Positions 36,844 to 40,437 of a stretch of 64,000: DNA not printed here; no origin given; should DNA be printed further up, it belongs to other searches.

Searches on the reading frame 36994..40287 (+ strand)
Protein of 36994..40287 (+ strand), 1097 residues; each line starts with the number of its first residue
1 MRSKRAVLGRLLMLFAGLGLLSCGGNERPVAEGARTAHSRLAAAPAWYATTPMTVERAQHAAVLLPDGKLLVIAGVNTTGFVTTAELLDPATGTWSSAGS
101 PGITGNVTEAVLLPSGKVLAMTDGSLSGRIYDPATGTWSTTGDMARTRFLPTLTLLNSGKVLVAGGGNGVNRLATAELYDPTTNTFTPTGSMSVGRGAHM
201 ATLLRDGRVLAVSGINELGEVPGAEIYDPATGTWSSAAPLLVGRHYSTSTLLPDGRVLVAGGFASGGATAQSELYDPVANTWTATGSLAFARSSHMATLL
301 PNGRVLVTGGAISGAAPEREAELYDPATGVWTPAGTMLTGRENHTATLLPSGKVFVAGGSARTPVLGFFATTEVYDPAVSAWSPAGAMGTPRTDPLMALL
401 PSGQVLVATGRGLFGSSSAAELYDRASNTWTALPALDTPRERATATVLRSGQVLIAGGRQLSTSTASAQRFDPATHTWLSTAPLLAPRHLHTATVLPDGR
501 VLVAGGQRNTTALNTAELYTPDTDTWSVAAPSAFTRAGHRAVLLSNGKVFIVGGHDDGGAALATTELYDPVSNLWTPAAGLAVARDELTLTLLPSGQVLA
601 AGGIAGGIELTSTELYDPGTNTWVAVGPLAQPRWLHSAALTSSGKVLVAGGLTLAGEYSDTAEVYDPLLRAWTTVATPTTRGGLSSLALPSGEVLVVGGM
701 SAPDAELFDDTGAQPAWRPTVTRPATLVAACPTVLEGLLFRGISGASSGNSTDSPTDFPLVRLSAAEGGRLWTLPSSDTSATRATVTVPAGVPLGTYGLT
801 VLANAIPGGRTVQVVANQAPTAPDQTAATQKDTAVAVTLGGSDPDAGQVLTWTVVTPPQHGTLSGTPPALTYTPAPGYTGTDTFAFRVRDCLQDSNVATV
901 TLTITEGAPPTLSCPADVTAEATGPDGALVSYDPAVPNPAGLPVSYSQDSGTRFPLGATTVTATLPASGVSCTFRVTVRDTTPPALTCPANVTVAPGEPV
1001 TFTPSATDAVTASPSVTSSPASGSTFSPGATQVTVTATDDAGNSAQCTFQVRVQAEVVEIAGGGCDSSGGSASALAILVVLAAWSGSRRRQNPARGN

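Call 49: search_protein_families(library=pfam, proteins=[window:36994-40287:+], max_evalue=0.001)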
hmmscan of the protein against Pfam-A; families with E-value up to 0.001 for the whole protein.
window:36994-40287:+ (1097 aa): 15 families
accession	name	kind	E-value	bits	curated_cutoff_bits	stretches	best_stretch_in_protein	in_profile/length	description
PF01344.31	Kelch_1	-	8e-80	262.3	20.1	6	539-580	4-44/46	Kelch motif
PF13964.12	Kelch_6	-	7e-68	223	25.3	4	632-680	1-48/50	Kelch motif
PF13418.12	Kelch_4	-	1.3e-67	224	21.6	6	487-531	1-46/49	Galactose oxidase, central domain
PF24681.1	Kelch_KLHDC2_KLHL20_DRC7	-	5.3e-44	150.6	50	4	491-699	2-221/221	KLHDC2/KLHL20/DRC7 Kelch-repeats domain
PF07646.21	Kelch_2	-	1.2e-42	142.2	21.3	1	536-580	2-46/48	Kelch motif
PF13415.12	Kelch_3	-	1.6e-41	140.1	22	2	302-348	1-47/48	Galactose oxidase, central domain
PF25210.1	Kelch_FKB95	-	9.4e-33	114.4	70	2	416-479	56-121/268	FKB95, Kelch-repeats domain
PF24981.1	Beta-prop_ATRN-LZTR1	-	1e-29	104.2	50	3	469-556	183-281/289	Attractin/LZTR1 beta-propeller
PF07250.17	Glyoxal_oxid_N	-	3.9e-20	72.6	37.5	0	422-511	50-140/243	Glyoxal oxidase N-terminus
PF02494.22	HYR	-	3.8e-16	59.6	21.7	1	980-1053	2-81/81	HYR domain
PF17963.7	Big_9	-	5.4e-14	53.3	23.6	1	817-903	1-89/89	Bacterial Ig domain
PF24996.1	NANM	-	1.7e-11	44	45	0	477-556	42-126/350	N-acetylneuraminate epimerase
PF17892.7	Cadherin_5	-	3.3e-08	33.7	26.5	1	817-905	2-98/98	Cadherin-like domain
PF17803.7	Cadherin_4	-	3.6e-07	31.1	25.1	1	812-866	5-64/71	Bacterial cadherin-like domain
PF17164.10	DUF5122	-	0.00035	21.2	27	0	253-267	2-17/36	Domain of unknown function (DUF5122) beta-propeller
